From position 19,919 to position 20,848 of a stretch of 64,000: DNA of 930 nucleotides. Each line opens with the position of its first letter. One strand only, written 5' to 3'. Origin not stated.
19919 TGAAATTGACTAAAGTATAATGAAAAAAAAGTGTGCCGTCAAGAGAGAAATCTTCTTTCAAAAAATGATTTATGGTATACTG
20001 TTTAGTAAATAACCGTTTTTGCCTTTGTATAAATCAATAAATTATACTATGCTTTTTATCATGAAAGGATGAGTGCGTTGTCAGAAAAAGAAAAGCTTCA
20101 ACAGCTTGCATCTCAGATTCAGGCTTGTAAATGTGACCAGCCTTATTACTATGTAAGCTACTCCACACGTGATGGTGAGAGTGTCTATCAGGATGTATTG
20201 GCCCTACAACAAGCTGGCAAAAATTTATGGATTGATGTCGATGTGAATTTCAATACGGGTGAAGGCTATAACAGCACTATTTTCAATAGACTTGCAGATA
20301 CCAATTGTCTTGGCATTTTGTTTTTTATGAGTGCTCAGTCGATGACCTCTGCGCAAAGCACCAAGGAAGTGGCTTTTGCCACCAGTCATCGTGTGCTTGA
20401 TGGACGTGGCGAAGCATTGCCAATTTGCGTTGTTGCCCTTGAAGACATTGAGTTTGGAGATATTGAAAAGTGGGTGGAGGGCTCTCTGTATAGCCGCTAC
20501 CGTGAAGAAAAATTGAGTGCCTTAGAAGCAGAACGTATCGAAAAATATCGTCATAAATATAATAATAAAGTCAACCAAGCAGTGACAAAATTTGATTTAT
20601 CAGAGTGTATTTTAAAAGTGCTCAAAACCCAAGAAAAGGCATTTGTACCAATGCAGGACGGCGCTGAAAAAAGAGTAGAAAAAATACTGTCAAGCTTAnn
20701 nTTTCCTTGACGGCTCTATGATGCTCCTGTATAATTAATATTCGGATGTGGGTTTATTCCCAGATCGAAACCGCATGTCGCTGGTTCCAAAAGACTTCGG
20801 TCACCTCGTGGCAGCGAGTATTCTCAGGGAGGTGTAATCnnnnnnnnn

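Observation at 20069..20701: Solitary TIR-like domain protein wedged between the rib operon and the rplU-prp-rpmA block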

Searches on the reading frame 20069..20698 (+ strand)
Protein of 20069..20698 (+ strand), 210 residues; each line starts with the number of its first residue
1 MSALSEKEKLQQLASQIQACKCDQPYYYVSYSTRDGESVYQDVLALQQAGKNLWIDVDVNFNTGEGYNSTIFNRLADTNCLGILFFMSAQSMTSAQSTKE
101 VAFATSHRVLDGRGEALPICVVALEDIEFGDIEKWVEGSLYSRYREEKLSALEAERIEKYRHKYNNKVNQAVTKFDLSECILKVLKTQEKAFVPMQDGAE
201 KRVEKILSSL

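Call 3: search_protein_families(library=pfam, proteins=[window:20069-20698:+], max_evalue=10)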
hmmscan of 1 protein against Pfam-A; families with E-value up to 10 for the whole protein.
window:20069-20698:+ (210 aa): 3 families
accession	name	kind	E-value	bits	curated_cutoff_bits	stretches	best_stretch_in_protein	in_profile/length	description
PF13676.11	TIR_2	-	3.8e-06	27.8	28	1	28-129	2-100/122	TIR domain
PF18718.6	CxC5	-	0.12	13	26.9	1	17-59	48-91/117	CxC5 like cysteine cluster associated with KDZ transposases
PF19231.4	DUF5884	-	0.16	12.6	27.5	1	132-186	81-134/155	Family of unknown function (DUF5884)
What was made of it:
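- On TIR domain superfamily (Pfam TIR_2, PF13676): The window protein scores E=3.8e-6 and 27.8 bits, against a curated cutoff of 28 (call 3).
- On Nucleoside 2-deoxyribosyltransferase / LOG-like N-glycosidases: No Pfam match to these families even at E<=10 (call 3).
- Checked: Pfam TIR_2 (PF13676) matches residues 28-129 at E=3.8e-6 and 27.8 bits, just under the 28-bit cutoff (call 3).
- The window protein itself scores just below the Pfam gathering threshold (call 3).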

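Call 4: search_protein_families(library=padloc, proteins=[window:20069-20698:+], max_evalue=10)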
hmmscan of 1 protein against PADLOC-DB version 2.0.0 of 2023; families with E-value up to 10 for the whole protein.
window:20069-20698:+ (210 aa): 2 families
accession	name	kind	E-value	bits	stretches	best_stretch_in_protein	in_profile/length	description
PDLC04568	PDC-M30A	-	0.0058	14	1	6-101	91-187/368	-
PDLC00436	ThsB1|ThsB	-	0.013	13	1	12-160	24-167/183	TIR-like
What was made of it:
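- On Thoeris (ThsA/ThsB): PADLOC ThsB1 E=0.013, 13 bits (call 4).
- Closest known: ThsB of Thoeris. Different: The ThsB profile match is not significant (E=0.013, call 4).
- A weak PADLOC ThsB1 match at E=0.013 over residues 12-160 (call 4).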

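Call 5: search_protein_families(library=ncbifam, proteins=[window:20069-20698:+], max_evalue=10)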
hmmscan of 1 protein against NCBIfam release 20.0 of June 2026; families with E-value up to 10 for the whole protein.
window:20069-20698:+ (210 aa): 2 families
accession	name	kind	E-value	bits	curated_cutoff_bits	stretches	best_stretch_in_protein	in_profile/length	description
NF008415.0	PRK11241.1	equivalog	0.017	13.8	828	1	129-181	267-322/482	NADP-dependent succinate-semialdehyde dehydrogenase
TIGR02792.1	PCA_ligA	equivalog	0.051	13.9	108.6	1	36-96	40-98/117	protocatechuate 4,5-dioxygenase subunit alpha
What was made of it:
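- Tried and rejected: NCBIfam: no meaningful hit (call 5).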

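Call 6: search_solved_structures(query=window:20069-20698:+, max_evalue=10, show_alignments=2)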
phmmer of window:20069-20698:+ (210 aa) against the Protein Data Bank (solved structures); distinct sequences matched with E-value up to 10: 1.
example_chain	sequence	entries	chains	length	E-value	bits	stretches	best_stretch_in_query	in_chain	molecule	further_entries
4he8_K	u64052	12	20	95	1.6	11.6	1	80-130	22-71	NADH-quinone oxidoreductase subunit 11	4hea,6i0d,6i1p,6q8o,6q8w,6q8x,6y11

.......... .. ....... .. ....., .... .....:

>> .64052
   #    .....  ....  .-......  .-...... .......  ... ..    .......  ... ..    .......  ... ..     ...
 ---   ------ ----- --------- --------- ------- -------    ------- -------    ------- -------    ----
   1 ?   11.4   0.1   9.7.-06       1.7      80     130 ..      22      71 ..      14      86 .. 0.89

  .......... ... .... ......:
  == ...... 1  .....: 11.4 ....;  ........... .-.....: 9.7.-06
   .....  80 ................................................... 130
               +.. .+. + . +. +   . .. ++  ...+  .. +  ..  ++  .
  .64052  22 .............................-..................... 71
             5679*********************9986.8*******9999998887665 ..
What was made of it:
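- Tried and rejected: Direct sequence search of solved structures with the single protein: only noise (call 6).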

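Call 7: find_homologous_proteins(query=window:20069-20698:+)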
Query window:20069-20698:+ (210 aa): 43 proteins with E <= 0.001 among 257 candidates.
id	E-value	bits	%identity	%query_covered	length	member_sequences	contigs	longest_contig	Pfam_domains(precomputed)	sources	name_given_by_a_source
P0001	1.1e-131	454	100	99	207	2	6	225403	PF13676.12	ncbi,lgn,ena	-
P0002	1.1e-88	314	70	99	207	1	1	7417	PF13676.12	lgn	-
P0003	7.1e-70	252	59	100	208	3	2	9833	PF13676.12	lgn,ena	-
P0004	1.2e-68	248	59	97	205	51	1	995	PF13676.12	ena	-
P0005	2.2e-68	248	59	95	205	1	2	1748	PF13676.12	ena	-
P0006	3.3e-68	247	58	99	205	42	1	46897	PF13676.12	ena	-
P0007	5.3e-68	246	58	97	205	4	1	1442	PF13676.12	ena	-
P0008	2.9e-67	244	60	93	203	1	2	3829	PF13676.12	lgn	-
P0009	1.4e-66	242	59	97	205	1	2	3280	PF13676.12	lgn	-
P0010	1.5e-66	242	59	93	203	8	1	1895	PF13676.12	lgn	-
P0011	6.2e-66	240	58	93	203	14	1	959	PF13676.12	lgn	-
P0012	8.4e-66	239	57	97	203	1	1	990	PF13676.12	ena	-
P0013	2.3e-65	238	58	91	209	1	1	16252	PF13676.12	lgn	-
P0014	3.1e-65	237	61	90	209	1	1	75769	PF13676.12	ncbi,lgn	-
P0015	3.2e-65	237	61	90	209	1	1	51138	PF13676.12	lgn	-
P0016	9.8e-65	236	58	93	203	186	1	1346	PF13676.12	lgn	-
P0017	1.1e-63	232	57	95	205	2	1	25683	PF13676.12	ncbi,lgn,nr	ncbi:MAG: toll/interleukin-1 receptor domain-containing protein [Peptococcaceae bacterium]|nr:toll/i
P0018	1.4e-63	232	57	93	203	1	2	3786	PF13676.12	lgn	-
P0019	2.1e-63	231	56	93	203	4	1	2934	PF13676.12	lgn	-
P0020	2.6e-63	231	56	93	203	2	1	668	PF13676.12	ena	-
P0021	2.8e-63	231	56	93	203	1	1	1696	PF13676.12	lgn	-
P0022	2.9e-63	231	56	93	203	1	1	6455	PF13676.12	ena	-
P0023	2.9e-63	231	56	93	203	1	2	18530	PF13676.12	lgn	-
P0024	3.0e-63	231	56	93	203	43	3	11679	PF13676.12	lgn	-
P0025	5.6e-63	230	53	97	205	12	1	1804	PF13676.12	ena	-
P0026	3.9e-62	227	57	93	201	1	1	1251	PF13676.12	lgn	-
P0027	6.0e-62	227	56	93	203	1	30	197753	PF13676.12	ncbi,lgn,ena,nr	ncbi:MAG: toll/interleukin-1 receptor domain-containing protein [Peptococcaceae bacterium]|nr:toll/i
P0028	2.3e-61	225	57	92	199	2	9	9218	PF13676.12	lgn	-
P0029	2.5e-61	225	57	93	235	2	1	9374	PF13676.12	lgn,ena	-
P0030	2.9e-60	221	53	99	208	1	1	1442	PF13676.12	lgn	-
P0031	1.0e-59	219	50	99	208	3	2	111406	PF13676.12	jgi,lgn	jgi:ABC-type branched-subunit amino acid transport system substrate-binding protein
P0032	1.1e-59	219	54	95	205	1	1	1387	PF13676.12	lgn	-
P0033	1.3e-59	219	56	93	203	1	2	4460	PF13676.12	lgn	-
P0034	1.5e-58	216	54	94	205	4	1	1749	PF13676.12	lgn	-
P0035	3.4e-58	214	55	83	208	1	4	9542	PF13676.12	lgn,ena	-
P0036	2.2e-56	208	55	86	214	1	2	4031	PF13676.12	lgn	-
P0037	6.9e-55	204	51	96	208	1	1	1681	PF13676.12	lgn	-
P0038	4.1e-51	191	48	94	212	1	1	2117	PF13676.12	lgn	-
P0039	1.0e-49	187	50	88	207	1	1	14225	PF13676.12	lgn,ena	-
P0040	1.9e-49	186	50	88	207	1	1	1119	PF13676.12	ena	-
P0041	2.4e-49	186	63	69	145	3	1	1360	PF13676.12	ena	-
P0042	5.0e-49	184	49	88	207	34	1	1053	PF13676.12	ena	-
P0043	2.6e-48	182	49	88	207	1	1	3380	PF13676.12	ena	-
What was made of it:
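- On TIR domain superfamily (Pfam TIR_2, PF13676): All 43 homologue clusters carry a precomputed PF13676 match (call 7).
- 43 clusters at 90% identity, all about 200-210 aa (call 7).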

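Call 10: find_encoding_contigs(protein=P0027, flank=6000, max_places=4)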
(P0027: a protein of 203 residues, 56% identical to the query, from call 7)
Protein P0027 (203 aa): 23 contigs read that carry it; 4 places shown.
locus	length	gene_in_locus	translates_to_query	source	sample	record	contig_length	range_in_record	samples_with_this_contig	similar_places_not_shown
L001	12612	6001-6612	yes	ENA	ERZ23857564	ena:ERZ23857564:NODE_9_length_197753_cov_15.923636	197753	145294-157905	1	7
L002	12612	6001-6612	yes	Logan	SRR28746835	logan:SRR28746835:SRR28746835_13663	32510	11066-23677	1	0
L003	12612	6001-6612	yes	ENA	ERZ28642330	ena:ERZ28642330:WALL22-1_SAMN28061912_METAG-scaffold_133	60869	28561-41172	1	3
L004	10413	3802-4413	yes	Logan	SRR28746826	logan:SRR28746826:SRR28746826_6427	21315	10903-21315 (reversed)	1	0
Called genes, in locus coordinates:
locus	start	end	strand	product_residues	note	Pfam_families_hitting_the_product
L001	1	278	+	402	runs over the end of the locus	PF01594:AI-2E_transport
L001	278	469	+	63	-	-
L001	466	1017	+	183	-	-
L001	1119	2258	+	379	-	PF06207:DUF1002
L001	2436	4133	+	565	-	PF00753:Lactamase_B, PF23023:Anti-Pycsar_Apyc1 (weak), PF12706:Lactamase_B_2, PF22505:RNase_J_b_CASP, PF07521:RMMBL, PF17770:RNase_J_C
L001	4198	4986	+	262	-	PF00795:CN_hydrolase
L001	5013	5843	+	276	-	PF03446:NAD_binding_2 (weak), PF03807:F420_oxidored, PF14748:P5CR_dimer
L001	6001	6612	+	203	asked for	PF13676:TIR_2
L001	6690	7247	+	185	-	PF00440:TetR_N (weak), PF14278:TetR_C_8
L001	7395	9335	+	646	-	PF06100:MCRA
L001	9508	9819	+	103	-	PF00829:Ribosomal_L21p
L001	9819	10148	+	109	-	PF04327:Peptidase_Prp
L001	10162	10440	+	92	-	PF01016:Ribosomal_L27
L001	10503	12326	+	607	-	PF00488:MutS_V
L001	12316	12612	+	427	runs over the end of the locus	PF01018:GTP1_OBG, PF01926:MMR_HSR1, PF02421:FeoB_N, PF09269:DUF1967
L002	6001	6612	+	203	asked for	PF13676:TIR_2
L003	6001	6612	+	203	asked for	PF13676:TIR_2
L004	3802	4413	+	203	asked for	PF13676:TIR_2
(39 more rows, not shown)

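Call 11: find_encoding_contigs(protein=P0031, flank=6000, max_places=3)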
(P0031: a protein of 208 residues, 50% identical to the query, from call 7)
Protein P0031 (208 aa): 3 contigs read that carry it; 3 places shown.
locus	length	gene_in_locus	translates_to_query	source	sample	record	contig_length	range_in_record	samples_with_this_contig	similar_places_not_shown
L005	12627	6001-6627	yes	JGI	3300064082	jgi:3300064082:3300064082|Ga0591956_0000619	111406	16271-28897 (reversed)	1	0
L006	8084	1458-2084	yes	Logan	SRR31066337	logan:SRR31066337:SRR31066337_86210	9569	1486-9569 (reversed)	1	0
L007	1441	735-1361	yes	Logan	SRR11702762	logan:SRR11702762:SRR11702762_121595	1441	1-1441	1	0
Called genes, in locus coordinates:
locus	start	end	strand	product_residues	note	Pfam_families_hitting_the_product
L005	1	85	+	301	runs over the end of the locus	PF13176:TPR_7 (faint), PF13428:TPR_14 (faint), PF00515:TPR_1 (faint), PF07719:TPR_2 (faint), PF13181:TPR_8 (faint), PF13374:TPR_10 (faint), PF13424:TPR_12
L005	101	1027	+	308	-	PF13228:DUF4037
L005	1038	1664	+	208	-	PF13526:DUF4125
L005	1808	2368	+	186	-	PF01613:Flavin_Reduct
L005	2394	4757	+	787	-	PF09364:XFP_N, PF03894:XFP, PF09363:XFP_C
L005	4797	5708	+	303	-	PF13354:Beta-lactamase2 (weak)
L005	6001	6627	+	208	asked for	PF13676:TIR_2 (weak)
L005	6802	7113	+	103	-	PF00829:Ribosomal_L21p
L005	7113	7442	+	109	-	PF04327:Peptidase_Prp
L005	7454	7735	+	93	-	PF01016:Ribosomal_L27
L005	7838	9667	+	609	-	PF00488:MutS_V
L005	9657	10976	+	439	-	PF01018:GTP1_OBG, PF01926:MMR_HSR1, PF02421:FeoB_N, PF09269:DUF1967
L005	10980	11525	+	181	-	-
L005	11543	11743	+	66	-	-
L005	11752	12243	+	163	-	PF16107:DUF4825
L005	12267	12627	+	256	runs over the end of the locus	PF09335:VTT_dom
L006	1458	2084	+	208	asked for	PF13676:TIR_2 (weak)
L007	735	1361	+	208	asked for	PF13676:TIR_2 (weak)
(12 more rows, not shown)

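Call 12: find_encoding_contigs(protein=P0014, flank=6000, max_places=3)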
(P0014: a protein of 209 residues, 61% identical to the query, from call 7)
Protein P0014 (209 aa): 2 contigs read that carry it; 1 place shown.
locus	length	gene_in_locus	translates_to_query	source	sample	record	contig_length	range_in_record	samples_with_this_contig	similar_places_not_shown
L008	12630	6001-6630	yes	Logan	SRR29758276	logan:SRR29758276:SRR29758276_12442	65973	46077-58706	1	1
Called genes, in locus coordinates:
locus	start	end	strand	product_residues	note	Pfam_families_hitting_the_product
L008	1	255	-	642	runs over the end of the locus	PF00133:tRNA-synt_1, PF01406:tRNA-synt_1e (weak), PF09334:tRNA-synt_1g, PF00133:tRNA-synt_1, PF01406:tRNA-synt_1e (weak), PF01588:tRNA_bind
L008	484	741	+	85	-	PF04014:MazE_antitoxin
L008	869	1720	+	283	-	PF05117:DUF695, PF06877:RraB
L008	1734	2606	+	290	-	PF00293:NUDIX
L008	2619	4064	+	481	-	PF17767:NAPRTase_N, PF02749:QRPTase_N (weak), PF17956:NAPRTase_C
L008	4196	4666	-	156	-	-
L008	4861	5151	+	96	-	PF01250:Ribosomal_S6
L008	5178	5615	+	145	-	PF00436:SSB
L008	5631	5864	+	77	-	PF01084:Ribosomal_S18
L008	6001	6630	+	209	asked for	PF13676:TIR_2 (weak)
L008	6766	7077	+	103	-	PF00829:Ribosomal_L21p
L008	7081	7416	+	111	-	PF04327:Peptidase_Prp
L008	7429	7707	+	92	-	PF01016:Ribosomal_L27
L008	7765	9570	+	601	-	PF00488:MutS_V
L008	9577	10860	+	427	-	PF01018:GTP1_OBG, PF01926:MMR_HSR1, PF02421:FeoB_N, PF09269:DUF1967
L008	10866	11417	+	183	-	-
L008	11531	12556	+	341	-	PF02562:PhoH, PF13604:AAA_30 (weak), PF13245:AAA_19 (weak)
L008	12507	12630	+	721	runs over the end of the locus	PF07697:7TMR-HDED, PF07698:7TM-7TMR_HD, PF01966:HD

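Call 16: find_related_loci(query=A1, collection=genome_contigs, flank=8000)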
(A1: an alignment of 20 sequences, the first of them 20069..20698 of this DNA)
Query A1 (210 aa) in genome_contigs; peptide patterns used: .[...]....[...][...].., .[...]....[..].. (x = any residue, [..] = any of these).
29 stretches matched a pattern; 14 encode a relative of the query (tblastn E <= 1e-3); 14 distinct loci.
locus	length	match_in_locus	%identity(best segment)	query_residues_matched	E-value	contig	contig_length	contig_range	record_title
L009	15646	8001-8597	56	3-203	2e-72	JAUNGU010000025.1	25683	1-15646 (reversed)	MAG: Peptococcaceae bacterium isolate S27M_St_37 NODE_954_length_25683_cov_8.403855, whole genome shotgun sequence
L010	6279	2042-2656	59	4-210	6e-72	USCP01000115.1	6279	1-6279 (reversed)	uncultured Peptococcaceae bacterium isolate UMGS1590 genome assembly, contig: NODE_1979_length_6279_cov_3.58419, whole g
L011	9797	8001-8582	60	8-203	3e-71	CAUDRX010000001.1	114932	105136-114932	MAG TPA_asm: uncultured Peptococcaceae bacterium isolate SRR18940290_bin.51_MetaWRAP_v1.3_MAG genome assembly, contig: E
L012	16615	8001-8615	53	4-210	1e-70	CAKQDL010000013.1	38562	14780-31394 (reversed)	MAG: uncultured Peptococcaceae bacterium isolate REFINED_METABAT215_TOP10_CONTIGS_1500_ASSEMBLY_K77_MERGED__Hadza_PheChl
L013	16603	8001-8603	58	4-206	1e-70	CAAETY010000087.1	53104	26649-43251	MAG TPA_asm: Peptococcaceae bacterium, isolate HGM14211, WGS project CAAETY010000000 data, contig: ERS608579_47_k95_9436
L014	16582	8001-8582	58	8-203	4e-68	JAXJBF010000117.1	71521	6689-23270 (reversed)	MAG: Peptococcaceae bacterium isolate DOME_MAG_11354 11354_W0105_k141_145158, whole genome shotgun sequence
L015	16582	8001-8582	58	8-203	3e-67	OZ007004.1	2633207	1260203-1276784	MAG: uncultured Peptococcaceae bacterium isolate 6732_HOM_VAC_s129.ctg000173l_hifiasm_large MAG genome assembly, chromos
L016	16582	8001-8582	57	8-203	7e-67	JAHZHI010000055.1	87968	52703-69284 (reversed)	MAG: Peptococcaceae bacterium isolate HRGM_Genome_3247 HRGM_Genome_3247_55, whole genome shotgun sequence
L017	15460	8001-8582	57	8-203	5e-67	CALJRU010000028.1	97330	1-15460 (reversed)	MAG TPA_asm: uncultured Peptococcaceae bacterium isolate ERR1953520_bin.95_CONCOCT_v1.1_MAG genome assembly, contig: ERZ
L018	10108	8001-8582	58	8-203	4e-66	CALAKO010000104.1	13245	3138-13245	MAG TPA_asm: uncultured Peptococcaceae bacterium isolate SRR7658648_bin.69_CONCOCT_v1.1_MAG genome assembly, contig: ERZ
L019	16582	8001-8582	56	8-203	2e-64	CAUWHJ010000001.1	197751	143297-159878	MAG: uncultured Peptococcaceae bacterium isolate SRS17165169__bin28 genome assembly, contig: SRS17165169_NODE_8_length_1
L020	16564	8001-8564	52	7-194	3e-62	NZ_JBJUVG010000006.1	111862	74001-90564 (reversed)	Peptococcus simiae strain M108 6, whole genome shotgun sequence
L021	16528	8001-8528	52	19-194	5e-59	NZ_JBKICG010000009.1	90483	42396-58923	Peptococcus simiae strain M919-2/1 9, whole genome shotgun sequence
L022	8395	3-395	48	63-193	1e-34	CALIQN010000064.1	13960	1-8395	MAG TPA_asm: uncultured Peptococcaceae bacterium isolate ERR589693_bin.36_CONCOCT_v1.1_MAG genome assembly, contig: ERZ7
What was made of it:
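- All 14 genome hits are Peptococcaceae (call 16).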

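Call 21: predict_structure(alignment_id=A1)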
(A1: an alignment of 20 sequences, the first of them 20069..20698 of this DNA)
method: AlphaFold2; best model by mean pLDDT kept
length: 210 residues; sequences in the alignment: 20
mean_pLDDT: 92.3   pTM: 0.90
mean pLDDT of the five models: 92.3, 92.3, 91.8, 91.2, 90.8
residues with pLDDT >= 90: 170; 70-90: 33; 50-70: 6; < 50: 1
segments of 3 or more residues with pLDDT < 50: none
pLDDT, mean of each block of 10 residues (from residue 1): 78 95 97 95 97 95 80 94 98 95 92 93 93 96 97 90 77 96 96 92 95
secondary structure, 60 per line:
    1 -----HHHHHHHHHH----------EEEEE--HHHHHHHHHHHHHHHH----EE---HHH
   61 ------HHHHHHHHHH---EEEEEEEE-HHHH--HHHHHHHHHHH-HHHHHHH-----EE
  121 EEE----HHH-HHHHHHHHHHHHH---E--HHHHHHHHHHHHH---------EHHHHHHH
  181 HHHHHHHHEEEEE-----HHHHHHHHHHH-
elements in order: H6-15 E26-30 H33-48 H67-76 E80-87 H89-92 H95-105 H107-113 E119-123 H132-144 H151-163 H174-188 E189-193 H199-209
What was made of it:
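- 20141..20455 (+): TIR core matched by Pfam TIR_2 (residues 25-129): betaA YYYVS, alphaA, betaB LWID, BB-loop-like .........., betaC GILFFM, alphaC with E100, betaD. Secondary structure of the model (call 21).
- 20456..20698 (+): C-terminal half (residues 130-210): helices 132-144, 151-163, 174-188 and 199-209 plus strand 189-193. It contains the invariant motif KYxxKYN. It is part of the same compact domain and is not a coiled coil. AlphaFold2 pTM 0.90 for the whole chain (call 21).
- On TIR domain superfamily (Pfam TIR_2, PF13676): Model pLDDT 92.3, pTM 0.90 (call 21).
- Checked: The AlphaFold2 model (pLDDT 92.3, pTM 0.90; call 21) finds solved TIR domains first. Residues 130-210 are four helices of 11-15 residues plus a strand (189-193), packed into one compact domain (call 21).
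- Tried and rejected: The helices are short, there is one strand, and pTM is 0.90 for the whole chain (call 21).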

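Call 23: list_cluster_members(proteins=[P0001, P0014, P0031])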
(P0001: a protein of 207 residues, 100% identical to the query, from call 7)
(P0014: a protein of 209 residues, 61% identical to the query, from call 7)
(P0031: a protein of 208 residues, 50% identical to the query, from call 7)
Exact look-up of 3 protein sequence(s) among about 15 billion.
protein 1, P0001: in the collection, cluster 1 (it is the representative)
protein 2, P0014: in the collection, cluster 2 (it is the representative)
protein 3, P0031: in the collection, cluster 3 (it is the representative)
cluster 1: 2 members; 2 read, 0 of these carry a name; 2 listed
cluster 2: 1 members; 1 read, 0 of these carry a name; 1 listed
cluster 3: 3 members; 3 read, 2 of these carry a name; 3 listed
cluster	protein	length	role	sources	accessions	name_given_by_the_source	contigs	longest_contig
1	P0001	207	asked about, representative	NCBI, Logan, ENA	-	-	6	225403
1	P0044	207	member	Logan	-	-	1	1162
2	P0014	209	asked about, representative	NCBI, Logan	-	-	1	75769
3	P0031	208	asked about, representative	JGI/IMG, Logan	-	ABC-type branched-subunit amino acid transport system substrate-binding protein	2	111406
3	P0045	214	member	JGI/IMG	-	ABC-type branched-subunit amino acid transport system substrate-binding protein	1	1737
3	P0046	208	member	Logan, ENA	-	-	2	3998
